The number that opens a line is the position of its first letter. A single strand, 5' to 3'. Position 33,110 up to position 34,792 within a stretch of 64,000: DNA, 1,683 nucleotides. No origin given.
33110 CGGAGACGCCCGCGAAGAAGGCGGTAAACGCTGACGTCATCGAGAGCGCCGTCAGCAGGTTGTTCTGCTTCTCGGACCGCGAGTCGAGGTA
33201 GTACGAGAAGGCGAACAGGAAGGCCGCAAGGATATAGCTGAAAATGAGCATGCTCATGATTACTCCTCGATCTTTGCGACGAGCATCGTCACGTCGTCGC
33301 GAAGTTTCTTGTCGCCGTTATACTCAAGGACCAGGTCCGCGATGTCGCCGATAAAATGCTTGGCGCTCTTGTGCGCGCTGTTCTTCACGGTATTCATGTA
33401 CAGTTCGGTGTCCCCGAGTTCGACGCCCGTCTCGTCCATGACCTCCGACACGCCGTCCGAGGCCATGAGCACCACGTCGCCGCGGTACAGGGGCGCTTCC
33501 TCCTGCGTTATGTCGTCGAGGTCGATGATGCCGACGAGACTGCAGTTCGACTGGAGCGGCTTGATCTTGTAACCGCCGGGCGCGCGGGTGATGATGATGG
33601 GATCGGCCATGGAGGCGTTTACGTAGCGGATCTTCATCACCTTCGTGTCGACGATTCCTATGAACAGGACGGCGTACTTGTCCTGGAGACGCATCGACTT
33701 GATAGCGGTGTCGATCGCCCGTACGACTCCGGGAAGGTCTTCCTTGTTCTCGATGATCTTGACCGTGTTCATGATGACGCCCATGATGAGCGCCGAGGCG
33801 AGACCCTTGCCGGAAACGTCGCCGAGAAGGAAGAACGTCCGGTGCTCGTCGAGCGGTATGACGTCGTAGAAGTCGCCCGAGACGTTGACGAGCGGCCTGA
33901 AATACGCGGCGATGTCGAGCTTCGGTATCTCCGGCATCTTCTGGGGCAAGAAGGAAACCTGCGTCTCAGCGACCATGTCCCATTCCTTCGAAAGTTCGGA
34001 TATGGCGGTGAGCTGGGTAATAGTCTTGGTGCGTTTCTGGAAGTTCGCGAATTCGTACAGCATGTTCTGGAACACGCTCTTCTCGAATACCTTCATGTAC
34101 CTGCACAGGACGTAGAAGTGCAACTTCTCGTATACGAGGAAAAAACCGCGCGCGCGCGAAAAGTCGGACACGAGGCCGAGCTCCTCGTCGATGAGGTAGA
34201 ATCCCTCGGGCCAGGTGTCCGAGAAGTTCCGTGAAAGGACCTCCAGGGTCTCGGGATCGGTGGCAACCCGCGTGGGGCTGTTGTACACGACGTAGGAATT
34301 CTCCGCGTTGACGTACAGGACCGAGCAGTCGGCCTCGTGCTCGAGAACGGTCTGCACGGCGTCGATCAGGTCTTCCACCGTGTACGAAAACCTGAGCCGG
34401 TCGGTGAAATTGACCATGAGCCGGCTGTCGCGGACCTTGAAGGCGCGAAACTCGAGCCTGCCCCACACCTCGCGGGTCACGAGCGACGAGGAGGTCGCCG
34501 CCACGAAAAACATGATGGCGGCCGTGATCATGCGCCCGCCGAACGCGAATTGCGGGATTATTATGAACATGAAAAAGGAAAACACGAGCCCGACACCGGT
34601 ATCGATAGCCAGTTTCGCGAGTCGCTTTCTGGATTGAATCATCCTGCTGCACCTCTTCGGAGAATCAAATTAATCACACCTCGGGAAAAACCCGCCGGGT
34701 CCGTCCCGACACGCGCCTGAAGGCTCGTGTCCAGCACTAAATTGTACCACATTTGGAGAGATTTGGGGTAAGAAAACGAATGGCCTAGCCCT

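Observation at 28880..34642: Sigma-less partner-switching operon: two membrane PP2C sensors, STAS, RsbW-like kinase, plus HAD-IB hydrolase and VanY peptidase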

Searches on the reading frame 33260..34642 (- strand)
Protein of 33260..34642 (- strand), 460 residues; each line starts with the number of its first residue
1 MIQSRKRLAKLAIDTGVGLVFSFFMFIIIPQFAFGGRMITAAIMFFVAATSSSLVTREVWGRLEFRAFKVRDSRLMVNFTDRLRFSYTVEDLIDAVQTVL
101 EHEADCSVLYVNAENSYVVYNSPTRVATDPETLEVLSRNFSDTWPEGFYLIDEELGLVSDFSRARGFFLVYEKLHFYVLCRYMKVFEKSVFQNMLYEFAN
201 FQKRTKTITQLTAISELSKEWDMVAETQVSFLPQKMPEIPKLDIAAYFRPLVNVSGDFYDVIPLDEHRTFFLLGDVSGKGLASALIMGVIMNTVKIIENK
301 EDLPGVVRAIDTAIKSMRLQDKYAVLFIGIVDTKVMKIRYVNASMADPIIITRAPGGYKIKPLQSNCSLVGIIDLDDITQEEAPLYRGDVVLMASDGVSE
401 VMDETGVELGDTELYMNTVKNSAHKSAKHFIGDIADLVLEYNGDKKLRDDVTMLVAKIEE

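Call 3: search_protein_families(library=pfam, proteins=[window:33260-34642:-], max_evalue=0.01)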
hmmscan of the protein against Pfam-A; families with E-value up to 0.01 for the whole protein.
window:33260-34642:- (460 aa): 1 family
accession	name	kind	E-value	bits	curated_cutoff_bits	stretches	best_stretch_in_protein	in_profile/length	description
PF07228.17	SpoIIE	-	1.4e-29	103.9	25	1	265-458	1-191/192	Stage II sporulation protein E (SpoIIE)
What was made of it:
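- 33260..34642 (-): PP2C-A: 460-aa membrane-anchored PPM/SpoIIE-type phosphatase (2 TM helices, small alpha/beta domain, long helix, PP2C domain). PF07228 at 1.4e-29 (call 3).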

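Call 4: search_protein_families(library=ncbifam, proteins=[window:33260-34642:-], max_evalue=0.01)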
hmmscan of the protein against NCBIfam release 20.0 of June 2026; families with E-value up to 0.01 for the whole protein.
window:33260-34642:- (460 aa): 2 families
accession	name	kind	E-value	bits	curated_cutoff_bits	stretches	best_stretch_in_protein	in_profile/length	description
NF045505.1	RR_RssB_Pseudo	equivalog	1.5e-09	37.4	700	1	213-406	148-346/394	two-component system response regulator RssB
TIGR02865.1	spore_II_E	equivalog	1.4e-07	30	490.8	1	253-458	565-763/764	stage II sporulation protein E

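Call 19: find_homologous_proteins(query=window:33263-34642:-, max_evalue=1e-10)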
Query window:33263-34642:- (460 aa): 3536 proteins with E <= 1e-10 among 8000 candidates; the best 120 are listed.
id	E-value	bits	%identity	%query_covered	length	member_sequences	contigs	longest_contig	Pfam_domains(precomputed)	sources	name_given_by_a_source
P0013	5.0e-286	966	94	100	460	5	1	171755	PF07228.18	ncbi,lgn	-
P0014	1.4e-273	925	90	100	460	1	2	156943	PF07228.18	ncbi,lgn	-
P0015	7.0e-273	923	89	100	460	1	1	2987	PF07228.18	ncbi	-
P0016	4.3e-265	897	87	100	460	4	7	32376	PF07228.18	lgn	-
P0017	3.7e-264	894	87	100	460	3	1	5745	PF07228.18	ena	-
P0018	2.2e-261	885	85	100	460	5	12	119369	PF07228.18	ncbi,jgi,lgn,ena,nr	ncbi:MAG TPA: SpoIIE family protein phosphatase [Treponemataceae bacterium]|jgi:serine phosphatase R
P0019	2.2e-261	885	85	100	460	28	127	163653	PF07228.18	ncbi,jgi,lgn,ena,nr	ncbi:MAG TPA: SpoIIE family protein phosphatase [Treponemataceae bacterium]|jgi:serine phosphatase R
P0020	2.9e-259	878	84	100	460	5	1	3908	PF07228.18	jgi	-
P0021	2.0e-256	869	84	100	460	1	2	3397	PF07228.18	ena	-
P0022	3.9e-256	868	84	100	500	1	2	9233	PF07228.18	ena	-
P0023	4.7e-256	868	84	100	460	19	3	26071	PF07228.18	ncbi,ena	-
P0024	5.6e-256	867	83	100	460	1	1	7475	PF07228.18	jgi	jgi:hypothetical protein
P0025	8.7e-256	867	83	100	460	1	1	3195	PF07228.18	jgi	-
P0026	2.6e-255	865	84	100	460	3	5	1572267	PF07228.18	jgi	jgi:serine phosphatase RsbU (regulator of sigma subunit)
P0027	2.0e-254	862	82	100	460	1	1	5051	PF07228.18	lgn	-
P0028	9.1e-254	860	83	100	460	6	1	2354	PF07228.18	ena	-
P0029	2.4e-253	859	83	100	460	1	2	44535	PF07228.18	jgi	jgi:serine phosphatase RsbU (regulator of sigma subunit)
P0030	1.1e-252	856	82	100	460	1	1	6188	PF07228.18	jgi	jgi:serine phosphatase RsbU (regulator of sigma subunit)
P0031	2.2e-252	855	82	100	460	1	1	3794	PF07228.18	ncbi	-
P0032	5.0e-252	854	81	100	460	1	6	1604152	PF07228.18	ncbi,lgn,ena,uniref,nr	ncbi:SpoIIE family protein phosphatase [Treponema zuelzerae]|uniref:SpoIIE family protein phosphatas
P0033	2.3e-251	852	81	100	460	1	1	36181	PF07228.18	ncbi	-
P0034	2.5e-251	852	81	100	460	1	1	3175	PF07228.18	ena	-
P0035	7.9e-251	850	80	100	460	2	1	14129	PF07228.18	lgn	-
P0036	8.7e-251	850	80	100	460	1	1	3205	PF07228.18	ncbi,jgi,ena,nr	ncbi:MAG TPA: SpoIIE family protein phosphatase [Treponemataceae bacterium]|nr:SpoIIE family protein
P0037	1.0e-250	850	81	100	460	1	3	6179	PF07228.18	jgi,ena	jgi:Serine phosphatase RsbU, regulator of sigma subunit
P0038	2.0e-250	849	81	100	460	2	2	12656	PF07228.18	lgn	-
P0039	2.7e-250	849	82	100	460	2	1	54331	PF07228.18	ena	-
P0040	4.1e-250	848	82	100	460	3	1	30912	PF07228.18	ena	-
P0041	4.3e-249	845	81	100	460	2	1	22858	PF07228.18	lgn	-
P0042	4.7e-249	844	80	100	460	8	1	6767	PF07228.18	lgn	-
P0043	1.7e-248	843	82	100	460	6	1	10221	PF07228.18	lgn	-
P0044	5.6e-248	841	81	100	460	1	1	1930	PF07228.18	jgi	jgi:serine phosphatase RsbU (regulator of sigma subunit)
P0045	1.1e-247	840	80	100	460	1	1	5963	PF07228.18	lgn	-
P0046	4.7e-247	838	79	100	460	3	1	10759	PF07228.18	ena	-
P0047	5.9e-246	834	80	100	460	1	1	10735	PF07228.18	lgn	-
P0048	4.8e-245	831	80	100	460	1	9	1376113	PF07228.18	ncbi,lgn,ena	-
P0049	1.1e-244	830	80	100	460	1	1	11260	PF07228.18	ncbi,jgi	-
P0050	1.8e-244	829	80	100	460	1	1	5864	PF07228.18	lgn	-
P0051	2.2e-244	829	79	100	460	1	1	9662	PF07228.18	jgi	-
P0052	3.1e-244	829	79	100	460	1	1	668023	PF07228.18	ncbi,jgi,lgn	-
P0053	4.3e-243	825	78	100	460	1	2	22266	PF07228.18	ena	-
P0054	5.2e-242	821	79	100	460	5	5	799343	PF07228.18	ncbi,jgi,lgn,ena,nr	ncbi:MAG TPA: PP2C family protein-serine/threonine phosphatase [Treponemataceae bacterium]|jgi:serin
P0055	2.9e-241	819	79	100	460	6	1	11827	PF07228.18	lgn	-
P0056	5.7e-240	815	77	100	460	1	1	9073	PF07228.18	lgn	-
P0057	1.1e-239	814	76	100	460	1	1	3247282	PF07228.18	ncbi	-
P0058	7.0e-239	811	75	100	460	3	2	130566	PF07228.18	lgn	-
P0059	7.7e-239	811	79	100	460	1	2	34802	PF07228.18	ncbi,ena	-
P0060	1.0e-238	810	78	100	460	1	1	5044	PF07228.18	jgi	jgi:hypothetical protein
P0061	9.1e-238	807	79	100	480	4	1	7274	PF07228.18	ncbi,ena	-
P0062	6.1e-237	805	78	100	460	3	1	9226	PF07228.18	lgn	-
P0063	2.9e-236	802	78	100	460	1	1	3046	PF07228.18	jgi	jgi:hypothetical protein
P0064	7.3e-235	798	75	100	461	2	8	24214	PF07228.18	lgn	-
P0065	4.0e-234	795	77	100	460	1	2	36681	PF07228.18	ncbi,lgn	-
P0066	4.0e-233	792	76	100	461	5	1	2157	PF07228.18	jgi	-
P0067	7.2e-232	788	76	100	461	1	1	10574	PF07228.18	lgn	-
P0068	1.5e-227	774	76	100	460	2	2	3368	PF07228.18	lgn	-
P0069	2.2e-225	766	74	100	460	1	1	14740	PF07228.18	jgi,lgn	jgi:serine phosphatase RsbU (regulator of sigma subunit)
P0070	9.0e-225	764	74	100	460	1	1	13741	PF07228.18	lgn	-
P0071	1.2e-224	764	73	100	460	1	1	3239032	PF07228.18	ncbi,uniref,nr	ncbi:SpoIIE family protein phosphatase [Brucepastera parasyntrophica]|uniref:PP2C family protein-ser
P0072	1.8e-222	757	71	100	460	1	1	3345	PF07228.18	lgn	-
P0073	2.2e-219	747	73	100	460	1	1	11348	PF07228.18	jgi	jgi:serine phosphatase RsbU (regulator of sigma subunit)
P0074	4.6e-195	667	64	100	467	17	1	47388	PF07228.18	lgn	-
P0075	2.0e-193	661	64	100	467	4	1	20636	PF07228.18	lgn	-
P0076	9.0e-193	659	64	100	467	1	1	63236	PF07228.18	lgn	-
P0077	1.2e-188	645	64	97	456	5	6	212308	PF07228.18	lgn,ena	-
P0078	8.2e-186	636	61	100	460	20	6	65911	PF07228.18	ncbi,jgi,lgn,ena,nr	ncbi:MAG TPA: SpoIIE family protein phosphatase [Treponemataceae bacterium]|nr:SpoIIE family protein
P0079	1.6e-182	625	60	100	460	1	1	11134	PF07228.18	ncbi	-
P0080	9.0e-181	619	59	100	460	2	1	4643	PF07228.18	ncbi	-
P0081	1.0e-180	619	62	94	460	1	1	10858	PF07228.18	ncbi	-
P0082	2.2e-179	615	60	100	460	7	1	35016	PF07228.18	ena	-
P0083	2.5e-175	602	58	100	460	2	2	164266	PF07228.18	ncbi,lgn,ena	-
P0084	3.5e-175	601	59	100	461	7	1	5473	PF07228.18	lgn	-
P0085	1.2e-174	599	58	100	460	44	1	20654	PF07228.18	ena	-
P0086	1.6e-174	599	58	100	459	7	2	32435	PF07228.18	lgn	-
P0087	6.8e-174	597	60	99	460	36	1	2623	PF07228.18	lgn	-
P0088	1.2e-173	596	58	100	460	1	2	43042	PF07228.18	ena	-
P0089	2.6e-173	595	58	100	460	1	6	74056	PF07228.18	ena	-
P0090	2.7e-173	595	58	100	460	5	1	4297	PF07228.18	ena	-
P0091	3.4e-173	595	58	100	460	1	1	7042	PF07228.18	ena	-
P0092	4.8e-173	594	58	100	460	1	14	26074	PF07228.18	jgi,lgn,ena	-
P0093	9.0e-173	593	57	100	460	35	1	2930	PF07228.18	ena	-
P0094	1.0e-172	593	57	100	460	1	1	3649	PF07228.18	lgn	-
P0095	2.1e-172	592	58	100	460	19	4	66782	PF07228.18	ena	-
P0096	3.0e-172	591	58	100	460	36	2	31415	PF07228.18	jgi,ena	-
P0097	6.8e-172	590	58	100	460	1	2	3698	PF07228.18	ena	-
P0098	1.4e-171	589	56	100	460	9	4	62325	PF07228.18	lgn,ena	-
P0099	1.6e-171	589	58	100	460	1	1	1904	PF07228.18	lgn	-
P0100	1.9e-171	589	58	100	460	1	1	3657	PF07228.18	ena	-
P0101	2.6e-171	588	58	100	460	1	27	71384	PF07228.18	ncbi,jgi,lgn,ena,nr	ncbi:MAG: SpoIIE family protein phosphatase [Spirochaetaceae bacterium]|nr:SpoIIE family protein pho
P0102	4.9e-171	587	56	100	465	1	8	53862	PF07228.18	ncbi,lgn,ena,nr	ncbi:MAG: SpoIIE family protein phosphatase [Treponema sp.]|nr:SpoIIE family protein phosphatase [Tr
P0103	6.1e-171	587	58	100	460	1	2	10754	PF07228.18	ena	-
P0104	6.2e-171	587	57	100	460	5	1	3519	PF07228.18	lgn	-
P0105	1.1e-170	586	57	100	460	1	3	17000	PF07228.18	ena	-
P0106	1.5e-170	586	57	100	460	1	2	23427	PF07228.18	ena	-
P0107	2.8e-170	585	57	100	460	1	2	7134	PF07228.18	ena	-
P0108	3.5e-170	585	57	100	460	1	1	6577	PF07228.18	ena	-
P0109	3.8e-170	585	56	100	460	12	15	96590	PF07228.18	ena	-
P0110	7.1e-170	584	56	100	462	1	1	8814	PF07228.18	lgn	-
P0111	8.2e-170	583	55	100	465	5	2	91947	PF07228.18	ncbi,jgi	jgi:serine phosphatase RsbU (regulator of sigma subunit)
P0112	9.5e-170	583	57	100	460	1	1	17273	PF07228.18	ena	-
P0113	2.2e-169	582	57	100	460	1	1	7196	PF07228.18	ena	-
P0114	7.6e-169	580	56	100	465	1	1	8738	PF07228.18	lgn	-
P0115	1.9e-168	579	56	100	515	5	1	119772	PF07228.18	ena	-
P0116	2.6e-168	578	55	100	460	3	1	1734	PF07228.18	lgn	-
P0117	3.3e-168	578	60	93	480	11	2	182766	PF07228.18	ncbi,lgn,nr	ncbi:MAG: SpoIIE family protein phosphatase [Treponema sp.]|nr:SpoIIE family protein phosphatase [Ca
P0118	5.5e-168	577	55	100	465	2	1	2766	PF07228.18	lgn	-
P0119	6.7e-168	577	55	100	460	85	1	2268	PF07228.18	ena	-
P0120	8.4e-168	577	55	100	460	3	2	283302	PF07228.18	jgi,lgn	jgi:serine phosphatase RsbU (regulator of sigma subunit)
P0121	9.8e-168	577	54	100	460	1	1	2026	PF07228.18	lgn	-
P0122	1.0e-166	573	55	100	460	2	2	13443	PF07228.18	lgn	-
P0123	1.7e-166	572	55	100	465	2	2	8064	PF07228.18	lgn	-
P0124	1.8e-166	572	56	100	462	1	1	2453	PF07228.18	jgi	jgi:serine phosphatase RsbU (regulator of sigma subunit)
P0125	2.7e-166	572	56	100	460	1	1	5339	PF07228.18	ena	-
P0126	4.0e-166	571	56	100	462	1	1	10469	PF07228.18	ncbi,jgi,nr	ncbi:MAG: SpoIIE family protein phosphatase [Spirochaetaceae bacterium]|jgi:serine phosphatase RsbU 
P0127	6.4e-166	571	55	100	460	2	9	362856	PF07228.18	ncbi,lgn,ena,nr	ncbi:MAG: serine/threonine-protein phosphatase [Spirochaetaceae bacterium]|nr:serine/threonine-prote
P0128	9.5e-166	570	54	100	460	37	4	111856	PF07228.18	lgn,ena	-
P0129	1.1e-165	570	55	100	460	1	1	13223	PF07228.18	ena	-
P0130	1.6e-164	566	54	100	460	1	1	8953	PF07228.18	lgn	-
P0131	6.6e-164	564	58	95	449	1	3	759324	PF07228.18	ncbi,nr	ncbi:MAG: SpoIIE family protein phosphatase [Bacteroides sp.]|nr:SpoIIE family protein phosphatase [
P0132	5.2e-163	561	55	100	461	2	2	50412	PF07228.18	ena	-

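Call 22: find_related_loci(query=A2, collection=genome_contigs, flank=10000)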
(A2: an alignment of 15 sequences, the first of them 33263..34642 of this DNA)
Query A2 (460 aa) in genome_contigs; peptide patterns used: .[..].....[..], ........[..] (x = any residue, [..] = any of these).
592 stretches matched a pattern; 489 encode a relative of the query (tblastn E <= 1e-3); the best 80 are kept; 80 distinct loci.
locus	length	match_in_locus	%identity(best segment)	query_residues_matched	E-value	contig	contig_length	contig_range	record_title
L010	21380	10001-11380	87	1-460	0e+0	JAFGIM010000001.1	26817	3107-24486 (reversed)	MAG: Spirochaetales bacterium isolate Zod_Metabat.209 k87_65026, whole genome shotgun sequence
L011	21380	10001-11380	85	1-460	0e+0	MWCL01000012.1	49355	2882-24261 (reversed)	MAG: Spirochaetes bacterium ADurb.Bin215 BWY20_contig000012, whole genome shotgun sequence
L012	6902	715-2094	83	1-460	0e+0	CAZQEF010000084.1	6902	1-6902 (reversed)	MAG TPA_asm: uncultured Treponema sp. isolate SRP192927_co6_110 genome assembly, contig: NODE_29851_length_6902_cov_4.03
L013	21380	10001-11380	84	1-460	0e+0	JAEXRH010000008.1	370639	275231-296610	MAG: Spirochaetes bacterium isolate OH_HBrB_254 k127_2183092, whole genome shotgun sequence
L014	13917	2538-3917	83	1-460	0e+0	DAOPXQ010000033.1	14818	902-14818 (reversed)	MAG TPA_asm: Treponemataceae bacterium isolate AMR_MDS_1336 NODE_4392_length_14818_cov_5.580099, whole genome shotgun se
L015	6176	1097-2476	83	1-460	0e+0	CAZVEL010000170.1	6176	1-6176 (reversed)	MAG TPA_asm: uncultured Treponema sp. isolate SRP067234_co1_147 genome assembly, contig: k99_221473, whole genome shotgu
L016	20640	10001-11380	81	1-460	0e+0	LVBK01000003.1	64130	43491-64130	MAG: Spirochaetales bacterium Spiro_09 Spiro_09_contig_349, whole genome shotgun sequence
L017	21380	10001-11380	80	1-460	0e+0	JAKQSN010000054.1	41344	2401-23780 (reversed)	MAG: Spirochaetota bacterium isolate USMO_metabat.34 k141_940164, whole genome shotgun sequence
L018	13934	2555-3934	81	1-460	0e+0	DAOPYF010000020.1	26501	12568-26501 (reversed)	MAG TPA_asm: Treponemataceae bacterium isolate AMR_MDS_1321 NODE_1811_length_26501_cov_14.211488, whole genome shotgun s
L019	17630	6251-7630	81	1-460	0e+0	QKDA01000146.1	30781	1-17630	MAG: Spirochaetales bacterium isolate SZUA-438 scaffold_5407, whole genome shotgun sequence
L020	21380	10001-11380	82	1-460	0e+0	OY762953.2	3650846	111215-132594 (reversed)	MAG: Treponemataceae bacterium isolate a6accef0-0fd1-414a-935d-742eec6b5613 genome assembly, chromosome: 1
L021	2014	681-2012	82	1-444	0e+0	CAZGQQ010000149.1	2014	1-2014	MAG TPA_asm: uncultured Treponema sp. isolate SRP192927_co6_671 genome assembly, contig: NODE_173877_length_2014_cov_15.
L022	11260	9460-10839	80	1-460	0e+0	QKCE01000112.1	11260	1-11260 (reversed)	MAG: Spirochaetales bacterium isolate SZUA-416 scaffold_19925, whole genome shotgun sequence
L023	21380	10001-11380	80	1-460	0e+0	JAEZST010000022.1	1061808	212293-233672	MAG: Spirochaetes bacterium isolate OH_PDB_240 k127_937364, whole genome shotgun sequence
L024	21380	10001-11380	79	1-460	0e+0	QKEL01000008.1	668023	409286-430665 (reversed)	MAG: Spirochaetales bacterium isolate SZUA-475 scaffold_1, whole genome shotgun sequence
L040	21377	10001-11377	58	1-459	0e+0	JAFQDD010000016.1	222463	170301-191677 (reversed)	MAG: Spirochaetaceae bacterium isolate RGIG1711 Goat_Cecum-2__c345, whole genome shotgun sequence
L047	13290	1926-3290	60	6-460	0e+0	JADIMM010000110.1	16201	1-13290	MAG: Candidatus Gallitreponema excrementavium isolate 10532 E1M07__C348458_L16201_SRR9113726, whole genome shotgun seque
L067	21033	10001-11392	53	1-458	4e-167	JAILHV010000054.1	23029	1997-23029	MAG: Treponema sp. isolate RUI133 k141_99892_flag=0_multi=15.9869_len=23029, whole genome shotgun sequence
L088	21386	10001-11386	51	1-458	2e-162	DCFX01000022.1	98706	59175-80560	MAG TPA_asm: Treponema sp. UBA1793 UBA1793_contig_5096, whole genome shotgun sequence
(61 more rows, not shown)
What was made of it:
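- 489 candidate stretches of the genome collection encode a relative (calls 19, 22).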

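Call 40: search_protein_families(library=pfam, proteins=[L040:8425-9897:+, L040:6933-8375:+, L040:14854-16203:+, L067:6916-8157:+, L067:8745-9050:+, L067:14831-16504:+, L088:13956-14402:-, L088:14511-15665:+, L047:5796-6185:+, L047:7099-9108:+], max_evalue=0.01)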
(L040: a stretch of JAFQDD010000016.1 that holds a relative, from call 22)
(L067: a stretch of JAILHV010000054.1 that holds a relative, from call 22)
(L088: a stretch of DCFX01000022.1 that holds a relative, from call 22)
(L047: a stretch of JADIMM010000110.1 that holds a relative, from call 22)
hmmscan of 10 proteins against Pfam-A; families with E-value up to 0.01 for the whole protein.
L040:8425-9897:+ (490 aa): 1 family
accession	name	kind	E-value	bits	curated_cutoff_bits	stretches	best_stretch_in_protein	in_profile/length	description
PF00474.23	SSF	-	5.4e-64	217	22.8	1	31-434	1-406/406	Sodium:solute symporter family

L040:6933-8375:+ (480 aa): 1 family
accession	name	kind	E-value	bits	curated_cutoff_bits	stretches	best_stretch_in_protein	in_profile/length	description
PF02386.22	TrkH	-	5.3e-68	230.1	27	1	42-473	8-490/502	Cation transport protein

L040:14854-16203:+ (449 aa): 1 family
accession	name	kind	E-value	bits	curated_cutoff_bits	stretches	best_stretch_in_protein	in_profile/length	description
PF00860.26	Xan_ur_permease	-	1.4e-49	169.3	27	1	33-407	3-387/389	Permease family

L067:6916-8157:+ (413 aa): 0 families

L067:8745-9050:+ (101 aa): 2 families
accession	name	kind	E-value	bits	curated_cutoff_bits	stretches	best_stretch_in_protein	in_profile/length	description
PF02021.23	UPF0102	-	7.6e-20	71.5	23.6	1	2-84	10-80/80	Uncharacterised protein family UPF0102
PF08378.17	NERD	-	0.00026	21.9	22.1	1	3-44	17-60/111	Nuclease-related domain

L067:14831-16504:+ (557 aa): 2 families
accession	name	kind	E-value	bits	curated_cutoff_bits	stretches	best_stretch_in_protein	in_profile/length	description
PF00128.31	Alpha-amylase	-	5e-86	290.1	22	1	57-469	3-446/446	Alpha amylase, catalytic domain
PF23915.1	SusG_C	-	1e-06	29.3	27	1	493-552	3-62/62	Alpha-amylase SusG C-terminal domain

L088:13956-14402:- (148 aa): 0 families

L088:14511-15665:+ (384 aa): 1 family
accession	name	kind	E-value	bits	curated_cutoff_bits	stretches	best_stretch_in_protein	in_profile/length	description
PF13205.12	Big_5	-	0.0058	17.8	23.6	0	46-152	10-100/105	Bacterial Ig-like domain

L047:5796-6185:+ (129 aa): 0 families

L047:7099-9108:+ (669 aa): 3 families
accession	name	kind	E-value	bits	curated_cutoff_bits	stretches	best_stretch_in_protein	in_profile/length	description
PF00128.31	Alpha-amylase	-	3.4e-16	60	22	1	176-286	14-94/446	Alpha amylase, catalytic domain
PF02922.24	CBM_48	-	3e-10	40.7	22.4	1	41-115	11-83/83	Carbohydrate-binding module 48 (Isoamylase N-terminal domain)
PF18033.7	SpuA_C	-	0.0042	17.6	26.3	1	597-666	19-91/93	SpuA C-terminal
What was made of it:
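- Loci without dnaKJ are flanked by unrelated transporters, UPF0102 and amylase genes (call 40).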

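Call 57: predict_structure(alignment_id=A2)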
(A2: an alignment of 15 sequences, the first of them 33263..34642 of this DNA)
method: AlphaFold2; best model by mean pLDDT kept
length: 460 residues; sequences in the alignment: 15
mean_pLDDT: 72.8   pTM: 0.46
mean pLDDT of the five models: 72.8, 71.9, 66.7, 66.6, 65.1
residues with pLDDT >= 90: 19; 70-90: 280; 50-70: 114; < 50: 47
segments of 3 or more residues with pLDDT < 50: 220-222, 224-232, 242-254, 372-374, 404-409, 446-449
pLDDT, mean of each block of 10 residues (from residue 1): 71 83 77 75 83 81 65 79 80 88 86 80 62 69 80 82 86 87 76 87 77 53 47 56 43 58 88 71 69 74 82 67 75 91 75 82 66 61 87 61 48 74 74 71 51 66
secondary structure, 60 per line:
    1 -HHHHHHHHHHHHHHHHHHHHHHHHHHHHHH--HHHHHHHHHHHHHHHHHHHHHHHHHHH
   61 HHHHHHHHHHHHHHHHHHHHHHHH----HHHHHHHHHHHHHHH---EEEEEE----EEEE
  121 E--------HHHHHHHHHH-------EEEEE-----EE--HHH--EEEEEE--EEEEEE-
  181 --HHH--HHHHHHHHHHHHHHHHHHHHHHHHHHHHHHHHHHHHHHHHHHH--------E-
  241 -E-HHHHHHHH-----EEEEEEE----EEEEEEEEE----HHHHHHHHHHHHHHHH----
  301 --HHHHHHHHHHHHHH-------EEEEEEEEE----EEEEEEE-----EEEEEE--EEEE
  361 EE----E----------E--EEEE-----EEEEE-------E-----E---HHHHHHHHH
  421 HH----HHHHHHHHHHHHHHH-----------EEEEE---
elements in order: H2-31 H34-84 H89-103 E107-112 E117-121 H130-139 E147-151 E166-171 E174-179 H188-230 H244-251 E257-263 E268-276 H281-296 H303-316 E324-332 E337-343 E349-354 E357-362 E381-384 E390-394 H412-422 H427-441 E453-457
